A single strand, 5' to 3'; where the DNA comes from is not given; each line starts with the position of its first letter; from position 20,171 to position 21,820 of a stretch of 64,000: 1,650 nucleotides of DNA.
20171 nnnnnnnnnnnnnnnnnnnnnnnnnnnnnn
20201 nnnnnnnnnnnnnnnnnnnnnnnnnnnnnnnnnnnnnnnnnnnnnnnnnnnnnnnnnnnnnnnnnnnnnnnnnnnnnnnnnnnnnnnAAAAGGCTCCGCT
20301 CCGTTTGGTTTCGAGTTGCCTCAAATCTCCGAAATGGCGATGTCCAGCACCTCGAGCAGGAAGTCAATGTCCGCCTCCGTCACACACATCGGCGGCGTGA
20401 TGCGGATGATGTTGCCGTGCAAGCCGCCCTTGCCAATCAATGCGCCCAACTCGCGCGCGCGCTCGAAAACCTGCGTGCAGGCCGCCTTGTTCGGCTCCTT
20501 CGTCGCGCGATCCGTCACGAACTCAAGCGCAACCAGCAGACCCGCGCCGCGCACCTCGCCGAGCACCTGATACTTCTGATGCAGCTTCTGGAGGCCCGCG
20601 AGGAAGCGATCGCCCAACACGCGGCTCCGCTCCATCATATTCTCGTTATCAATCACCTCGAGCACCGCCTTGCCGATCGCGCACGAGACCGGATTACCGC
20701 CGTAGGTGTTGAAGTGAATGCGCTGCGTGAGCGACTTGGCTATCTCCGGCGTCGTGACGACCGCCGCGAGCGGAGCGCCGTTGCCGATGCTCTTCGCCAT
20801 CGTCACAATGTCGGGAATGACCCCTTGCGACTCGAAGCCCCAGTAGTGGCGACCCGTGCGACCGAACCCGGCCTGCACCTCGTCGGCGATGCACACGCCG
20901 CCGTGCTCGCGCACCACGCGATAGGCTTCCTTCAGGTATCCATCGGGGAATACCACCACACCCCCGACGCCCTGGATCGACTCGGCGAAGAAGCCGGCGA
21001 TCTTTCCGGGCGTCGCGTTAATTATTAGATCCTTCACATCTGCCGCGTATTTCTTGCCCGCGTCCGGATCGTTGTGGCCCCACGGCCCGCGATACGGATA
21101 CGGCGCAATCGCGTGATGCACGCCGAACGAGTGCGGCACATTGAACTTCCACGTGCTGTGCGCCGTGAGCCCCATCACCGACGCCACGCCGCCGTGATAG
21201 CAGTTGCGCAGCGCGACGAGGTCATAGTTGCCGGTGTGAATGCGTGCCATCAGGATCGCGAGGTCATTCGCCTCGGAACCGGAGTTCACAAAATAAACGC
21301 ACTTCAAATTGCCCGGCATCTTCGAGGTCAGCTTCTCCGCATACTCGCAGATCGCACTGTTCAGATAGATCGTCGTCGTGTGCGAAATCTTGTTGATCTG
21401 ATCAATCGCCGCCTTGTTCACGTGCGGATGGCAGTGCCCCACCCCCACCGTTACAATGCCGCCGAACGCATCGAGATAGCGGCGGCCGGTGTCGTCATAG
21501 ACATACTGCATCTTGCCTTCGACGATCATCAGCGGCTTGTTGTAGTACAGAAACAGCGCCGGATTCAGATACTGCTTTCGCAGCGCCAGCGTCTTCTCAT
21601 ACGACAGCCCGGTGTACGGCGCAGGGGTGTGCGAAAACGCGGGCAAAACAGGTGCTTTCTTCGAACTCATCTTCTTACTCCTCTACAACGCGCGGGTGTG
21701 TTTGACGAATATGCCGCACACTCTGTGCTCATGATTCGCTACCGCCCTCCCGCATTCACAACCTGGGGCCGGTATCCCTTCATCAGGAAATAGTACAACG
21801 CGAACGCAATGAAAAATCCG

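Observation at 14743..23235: Lower half of reductive pyrimidine catabolism clustered with alanine dehydrogenase, but no dihydropyrimidinase or beta-ureidopropionase gene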

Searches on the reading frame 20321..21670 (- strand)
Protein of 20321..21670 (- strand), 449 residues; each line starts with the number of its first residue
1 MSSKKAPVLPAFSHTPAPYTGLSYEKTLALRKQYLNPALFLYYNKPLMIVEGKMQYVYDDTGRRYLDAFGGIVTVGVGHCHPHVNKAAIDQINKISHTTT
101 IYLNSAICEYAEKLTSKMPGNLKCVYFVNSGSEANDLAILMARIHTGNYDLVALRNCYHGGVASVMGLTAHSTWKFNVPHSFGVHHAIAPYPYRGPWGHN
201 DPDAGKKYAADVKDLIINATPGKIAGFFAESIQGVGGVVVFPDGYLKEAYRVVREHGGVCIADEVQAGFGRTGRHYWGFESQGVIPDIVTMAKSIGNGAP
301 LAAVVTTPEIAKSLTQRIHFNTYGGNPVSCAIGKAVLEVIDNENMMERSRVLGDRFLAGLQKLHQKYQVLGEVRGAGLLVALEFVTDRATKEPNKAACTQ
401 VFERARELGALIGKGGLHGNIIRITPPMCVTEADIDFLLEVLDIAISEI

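Call 3: search_protein_families(library=pfam, proteins=[window:20321-21670:-])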
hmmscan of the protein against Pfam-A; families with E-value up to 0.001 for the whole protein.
window:20321-21670:- (449 aa): 1 family
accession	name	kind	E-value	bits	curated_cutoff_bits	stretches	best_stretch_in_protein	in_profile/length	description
PF00202.27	Aminotran_3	-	9.9e-93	311.4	30.5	1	46-444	10-401/403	Aminotransferase class-III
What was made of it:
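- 20321..21670 (-): AGXT2-like class-III (PLP) aminotransferase. Presumed beta-alanine / beta-aminoisobutyrate:pyruvate transaminase. PF00202 at 1e-92 (call 3).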

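Call 4: search_protein_families(library=ncbifam, proteins=[window:20321-21670:-])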
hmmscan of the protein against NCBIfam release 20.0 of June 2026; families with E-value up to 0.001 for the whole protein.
window:20321-21670:- (449 aa): 69 families (the best 25 are shown)
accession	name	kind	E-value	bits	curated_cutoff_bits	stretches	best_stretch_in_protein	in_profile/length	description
NF004799.0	PRK06148.1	subfamily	8.2e-150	500.7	1128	1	19-447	580-1009/1015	hypothetical protein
NF004800.0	PRK06149.1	equivalog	1.7e-125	420.2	973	1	24-448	546-970/972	aminotransferase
NF005993.0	PRK08117.1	subfamily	5.4e-96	321.8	574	1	27-448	8-429/433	aspartate aminotransferase family protein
NF004426.0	PRK05769.1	equivalog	7.3e-93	311.7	552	1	43-448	34-439/441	acetyl ornithine aminotransferase family protein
NF006228.0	PRK08360.1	equivalog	2.7e-89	299.8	608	1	45-448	23-426/443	aspartate aminotransferase family protein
NF004718.0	PRK06062.1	subfamily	1.3e-85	287.6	472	1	45-447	38-447/454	hypothetical protein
TIGR00707.1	argD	subfamily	3.6e-81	272.9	410.05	1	41-446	5-380/381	acetylornithine/succinylornithine family transaminase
NF002874.0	PRK03244.1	equivalog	1.8e-80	270.7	457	1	30-446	10-392/399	acetylornithine transaminase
NF005376.0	PRK06918.1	equivalog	2.6e-80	270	676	1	42-445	33-440/451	4-aminobutyrate--2-oxoglutarate transaminase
NF005812.0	PRK07678.1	subfamily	7.2e-79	265.5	488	1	33-448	16-449/451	aminotransferase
TIGR00700.1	GABAtrnsam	equivalog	9.2e-78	261.7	506.65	1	47-446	17-418/420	4-aminobutyrate--2-oxoglutarate transaminase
NF005683.0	PRK07481.1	subfamily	2.8e-77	260.6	575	1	43-448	26-449/453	hypothetical protein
NF006368.0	PRK08593.1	equivalog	3e-77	260.1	570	1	41-448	24-431/448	aspartate aminotransferase family protein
NF004714.0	PRK06058.1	subfamily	2.4e-74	250.6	639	1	46-447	43-445/447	4-aminobutyrate--2-oxoglutarate transaminase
NF045634.1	LeuMetRace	equivalog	5e-74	249.6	800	1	45-448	23-426/432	leucine/methionine racemase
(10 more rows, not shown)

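Call 31: search_solved_structures(query=window:20321-21670:-, max_evalue=1e-30)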
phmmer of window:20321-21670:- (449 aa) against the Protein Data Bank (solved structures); distinct sequences matched with E-value up to 1e-30: 127 (the best 60 are shown).
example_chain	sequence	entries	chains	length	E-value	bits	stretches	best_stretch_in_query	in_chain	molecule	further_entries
6tor_A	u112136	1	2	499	5.1e-104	352.1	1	25-445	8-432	Ethanolamine-phosphate phospho-lyase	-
5g4i_A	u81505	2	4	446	2.7e-72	247.5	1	27-447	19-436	PHOSPHOLYASE | PUTATIVE AMINOTRANSFERASE CLASS III PROTEIN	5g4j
9wrf_A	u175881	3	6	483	6.3e-70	239.7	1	19-447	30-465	Broad substrate specificity amino-acid racemase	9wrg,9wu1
1z3z_A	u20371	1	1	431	4e-68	233.7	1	45-446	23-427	dialkylglycine decarboxylase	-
1dka_A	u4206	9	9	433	7.8e-68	232.8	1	45-446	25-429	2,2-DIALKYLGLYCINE DECARBOXYLASE (PYRUVATE) | 2,2-Dialkylglycine decarboxylase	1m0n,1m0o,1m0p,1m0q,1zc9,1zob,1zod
1d7r_A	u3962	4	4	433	1e-67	232.4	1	45-446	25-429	PROTEIN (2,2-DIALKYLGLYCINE DECARBOXYLASE (PYRUVATE))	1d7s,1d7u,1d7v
1dgd_A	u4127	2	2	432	1.1e-67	232.3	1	45-446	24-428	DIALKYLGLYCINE DECARBOXYLASE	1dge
2zuk_A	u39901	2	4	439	5.4e-63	216.9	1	46-449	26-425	Alpha-amino-epsilon-caprolactam racemase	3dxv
3dxw_A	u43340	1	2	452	5.8e-63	216.7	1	46-449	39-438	Alpha-amino-epsilon-caprolactam racemase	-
7vno_A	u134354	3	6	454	7.2e-63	216.4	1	51-447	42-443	454aa long hypothetical 4-aminobutyrate aminotransferase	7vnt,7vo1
5m4b_A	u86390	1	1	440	8.3e-63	216.2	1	46-448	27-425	Aminotransferase class-III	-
5wya_A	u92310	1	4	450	1e-62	215.9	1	32-447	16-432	Isoleucine 2-epimerase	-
4ysn_A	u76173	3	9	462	1.1e-62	215.8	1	32-447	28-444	Putative 4-aminobutyrate aminotransferase | Isoleucine 2-epimerase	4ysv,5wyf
5ll2_A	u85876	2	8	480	1.3e-62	215.6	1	32-447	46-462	Isoleucine 2-epimerase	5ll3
5m46_A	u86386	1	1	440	2e-62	214.9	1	46-448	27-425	Aminotransferase class-III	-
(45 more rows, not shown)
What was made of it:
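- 20321..21670 (-): The closest solved homologue is human ethanolamine-phosphate phospho-lyase (AGXT2L1), 6tor, E 5e-104 (call 31).
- Closest known: Extended reductive pyrimidine degradation. Different: GabT-type and omega-transaminases score about 170-200 bits (call 31).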

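Call 39: find_related_loci(query=A1, collection=metagenome_contigs, flank=10000)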
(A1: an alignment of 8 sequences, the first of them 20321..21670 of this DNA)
Query A1 (449 aa) in metagenome_contigs; peptide patterns used: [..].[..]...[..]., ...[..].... (x = any residue, [..] = any of these).
471 stretches matched a pattern; 334 encode a relative of the query (tblastn E <= 1e-3); the best 80 are kept; 80 distinct loci.
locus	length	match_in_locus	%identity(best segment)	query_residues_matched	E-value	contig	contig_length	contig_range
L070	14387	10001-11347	97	1-449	0e+0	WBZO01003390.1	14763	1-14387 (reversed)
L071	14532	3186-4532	90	1-449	0e+0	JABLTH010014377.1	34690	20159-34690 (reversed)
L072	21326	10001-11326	76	7-448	0e+0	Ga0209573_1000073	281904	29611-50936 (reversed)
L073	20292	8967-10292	72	7-448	0e+0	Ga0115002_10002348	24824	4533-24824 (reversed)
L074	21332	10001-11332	73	5-448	0e+0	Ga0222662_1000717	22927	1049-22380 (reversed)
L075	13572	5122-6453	73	5-448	0e+0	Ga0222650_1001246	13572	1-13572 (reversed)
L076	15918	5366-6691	72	7-448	0e+0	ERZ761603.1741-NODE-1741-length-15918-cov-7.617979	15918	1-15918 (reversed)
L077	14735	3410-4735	72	7-448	0e+0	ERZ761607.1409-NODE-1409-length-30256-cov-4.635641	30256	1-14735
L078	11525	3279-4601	73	7-447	0e+0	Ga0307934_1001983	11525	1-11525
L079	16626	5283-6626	71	1-448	0e+0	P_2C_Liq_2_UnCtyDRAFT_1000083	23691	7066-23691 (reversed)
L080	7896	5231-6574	71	1-448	0e+0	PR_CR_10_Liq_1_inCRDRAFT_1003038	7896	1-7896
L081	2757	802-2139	70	3-448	0e+0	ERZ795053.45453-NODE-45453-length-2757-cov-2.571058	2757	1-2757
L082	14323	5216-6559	69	2-449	0e+0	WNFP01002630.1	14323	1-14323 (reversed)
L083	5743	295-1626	70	6-449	0e+0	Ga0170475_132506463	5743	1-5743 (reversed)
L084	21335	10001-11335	66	5-449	0e+0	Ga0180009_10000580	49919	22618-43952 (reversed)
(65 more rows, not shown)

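Call 42: find_homologous_proteins(query=L071:10070-11452:+, max_evalue=1e-100)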
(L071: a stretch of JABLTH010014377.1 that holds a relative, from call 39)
Query L071:10070-11452:+ (460 aa): 7973 proteins with E <= 1e-100 among 8000 candidates; the best 120 are listed.
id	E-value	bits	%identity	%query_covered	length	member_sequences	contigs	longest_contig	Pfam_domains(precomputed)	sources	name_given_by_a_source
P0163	0.0e+0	1073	100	100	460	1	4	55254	PF07969.18,PF01979.27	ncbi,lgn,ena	-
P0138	2.1e-282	955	86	100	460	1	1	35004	PF07969.18,PF01979.27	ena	-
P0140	6.3e-278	940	86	100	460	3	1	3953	PF07969.18,PF01979.27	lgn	-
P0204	8.5e-277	936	86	100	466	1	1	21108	PF07969.18,PF01979.27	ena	-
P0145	2.0e-275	932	83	100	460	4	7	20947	PF07969.18,PF01979.27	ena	-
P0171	4.0e-267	905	82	100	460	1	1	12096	PF07969.18,PF01979.27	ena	-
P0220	9.8e-265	897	82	100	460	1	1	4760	PF07969.18,PF01979.27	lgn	-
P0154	3.3e-263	892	81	100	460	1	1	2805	PF07969.18,PF01979.27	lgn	-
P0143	3.3e-263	892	81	100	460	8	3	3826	PF07969.18,PF01979.27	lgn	-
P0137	4.4e-263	891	81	100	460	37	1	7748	PF07969.18,PF01979.27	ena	-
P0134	3.8e-262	888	82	100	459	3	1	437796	PF07969.18,PF01979.27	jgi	-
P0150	6.0e-261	884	81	100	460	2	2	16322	PF07969.18,PF01979.27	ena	-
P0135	1.0e-260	883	81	100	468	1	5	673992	PF07969.18,PF01979.27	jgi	jgi:dihydropyrimidinase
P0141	1.5e-260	883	82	100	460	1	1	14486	PF07969.18,PF01979.27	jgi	jgi:dihydropyrimidinase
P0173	2.2e-259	879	80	100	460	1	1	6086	PF07969.18,PF01979.27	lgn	-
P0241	4.3e-256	868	80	100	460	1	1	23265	PF07969.18,PF01979.27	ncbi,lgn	-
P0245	3.8e-251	852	78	100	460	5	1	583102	PF07969.18,PF01979.27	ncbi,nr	ncbi:MAG: dihydropyrimidinase [Kiritimatiellae bacterium]|nr:dihydropyrimidinase [Kiritimatiellia ba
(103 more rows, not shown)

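Call 51: find_encoding_contigs(protein=P0245, flank=10000, max_places=4)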
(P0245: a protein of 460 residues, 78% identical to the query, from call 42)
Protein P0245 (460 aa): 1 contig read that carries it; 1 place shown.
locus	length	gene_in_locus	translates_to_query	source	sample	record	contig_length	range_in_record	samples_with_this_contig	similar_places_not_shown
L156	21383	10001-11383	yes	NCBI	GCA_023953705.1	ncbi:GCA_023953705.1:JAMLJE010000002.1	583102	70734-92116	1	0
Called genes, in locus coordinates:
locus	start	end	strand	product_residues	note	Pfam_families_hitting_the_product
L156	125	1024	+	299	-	PF25023:TEN_YD-shell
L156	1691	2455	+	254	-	PF25023:TEN_YD-shell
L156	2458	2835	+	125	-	-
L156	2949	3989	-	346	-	PF01797:Y1_Tnp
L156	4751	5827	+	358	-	-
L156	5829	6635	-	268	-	PF22435:MRM3-like_sub_bind, PF00588:SpoU_methylase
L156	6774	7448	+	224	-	-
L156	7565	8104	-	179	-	-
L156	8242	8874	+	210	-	PF01841:Transglut_core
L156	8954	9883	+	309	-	-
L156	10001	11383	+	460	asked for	PF07969:Amidohydro_3 (weak), PF01979:Amidohydro_1, PF07969:Amidohydro_3 (weak)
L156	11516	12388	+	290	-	PF13714:PEP_mutase, PF00463:ICL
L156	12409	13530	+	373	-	PF00285:Citrate_synt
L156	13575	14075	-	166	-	PF01476:LysM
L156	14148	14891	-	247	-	PF03741:TerC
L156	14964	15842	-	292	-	PF00702:Hydrolase, PF13419:HAD_2 (faint), PF13242:Hydrolase_like (weak)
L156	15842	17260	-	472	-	PF13439:Glyco_transf_4 (faint)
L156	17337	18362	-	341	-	PF00535:Glycos_transf_2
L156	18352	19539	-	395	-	-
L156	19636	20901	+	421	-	PF20706:GT4-conflict (weak), PF00534:Glycos_transf_1, PF13692:Glyco_trans_1_4 (weak)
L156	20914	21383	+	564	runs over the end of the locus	PF00128:Alpha-amylase, PF25839:Apionate_lact_C (weak)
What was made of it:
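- In L156 (JAMLJE010000002.1) the dihydropyrimidinase-PrpB-PrpC block stands alone, away from any core (call 51).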

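Call 52: list_cluster_members(proteins=[P0245, L156:11516-12388:+, L156:12409-13530:+])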
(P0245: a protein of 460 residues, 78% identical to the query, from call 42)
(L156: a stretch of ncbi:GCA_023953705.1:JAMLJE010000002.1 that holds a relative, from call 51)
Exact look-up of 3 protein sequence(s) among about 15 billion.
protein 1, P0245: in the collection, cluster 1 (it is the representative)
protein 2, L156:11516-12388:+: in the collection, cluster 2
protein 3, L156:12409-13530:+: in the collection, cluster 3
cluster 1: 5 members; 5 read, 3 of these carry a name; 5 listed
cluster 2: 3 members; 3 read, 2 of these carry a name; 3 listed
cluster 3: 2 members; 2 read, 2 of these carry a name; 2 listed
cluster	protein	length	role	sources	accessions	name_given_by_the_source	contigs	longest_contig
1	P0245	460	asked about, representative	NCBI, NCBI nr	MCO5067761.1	MAG: dihydropyrimidinase [Kiritimatiellae bacterium] | dihydropyrimidinase [Kiritimatiellia bacterium]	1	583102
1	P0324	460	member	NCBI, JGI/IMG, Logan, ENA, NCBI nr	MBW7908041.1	MAG: dihydropyrimidinase [Kiritimatiellae bacterium] | dihydropyrimidinase [Kiritimatiellia bacterium]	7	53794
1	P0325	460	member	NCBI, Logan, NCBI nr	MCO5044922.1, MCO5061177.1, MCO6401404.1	MAG: dihydropyrimidinase [Kiritimatiellae bacterium] | dihydropyrimidinase [Kiritimatiellia bacterium]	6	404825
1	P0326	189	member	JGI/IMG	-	-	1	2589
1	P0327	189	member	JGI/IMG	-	-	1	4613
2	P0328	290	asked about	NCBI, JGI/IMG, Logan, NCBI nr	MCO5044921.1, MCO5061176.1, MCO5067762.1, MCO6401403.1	MAG: methylisocitrate lyase [Kiritimatiellae bacterium] | methylisocitrate lyase [Kiritimatiellia bacterium]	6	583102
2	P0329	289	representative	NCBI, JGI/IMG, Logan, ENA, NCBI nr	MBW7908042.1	MAG: methylisocitrate lyase [Kiritimatiellae bacterium] | methylisocitrate lyase [Kiritimatiellia bacterium]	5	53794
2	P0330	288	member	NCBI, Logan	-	-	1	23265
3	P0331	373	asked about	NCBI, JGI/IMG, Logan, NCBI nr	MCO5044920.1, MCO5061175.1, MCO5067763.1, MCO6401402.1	MAG: 2-methylcitrate synthase [Kiritimatiellae bacterium] | 2-methylcitrate synthase [Kiritimatiellia bacterium]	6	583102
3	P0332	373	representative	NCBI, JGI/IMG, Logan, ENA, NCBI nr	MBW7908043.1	MAG: 2-methylcitrate synthase [Kiritimatiellae bacterium] | 2-methylcitrate synthase [Kiritimatiellia bacterium]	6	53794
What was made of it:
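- The same accession run holds dihydropyrimidinase MCO5044922.1, PrpB MCO5044921.1 and PrpC MCO5044920.1 (call 52).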

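Call 53: find_encoding_contigs(protein=P0241, flank=10000, max_places=4)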
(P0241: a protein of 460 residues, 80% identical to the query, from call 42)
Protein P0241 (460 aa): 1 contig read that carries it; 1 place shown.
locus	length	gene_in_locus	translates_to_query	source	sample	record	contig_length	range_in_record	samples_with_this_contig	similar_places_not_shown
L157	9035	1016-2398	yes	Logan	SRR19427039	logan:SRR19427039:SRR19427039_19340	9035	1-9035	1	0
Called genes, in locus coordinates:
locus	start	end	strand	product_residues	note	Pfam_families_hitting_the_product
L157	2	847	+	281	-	?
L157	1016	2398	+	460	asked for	PF07969:Amidohydro_3 (weak), PF01979:Amidohydro_1, PF07969:Amidohydro_3 (weak)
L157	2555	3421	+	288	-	PF13714:PEP_mutase, PF00463:ICL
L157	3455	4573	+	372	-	PF00285:Citrate_synt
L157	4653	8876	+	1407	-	PF11924:IAT_beta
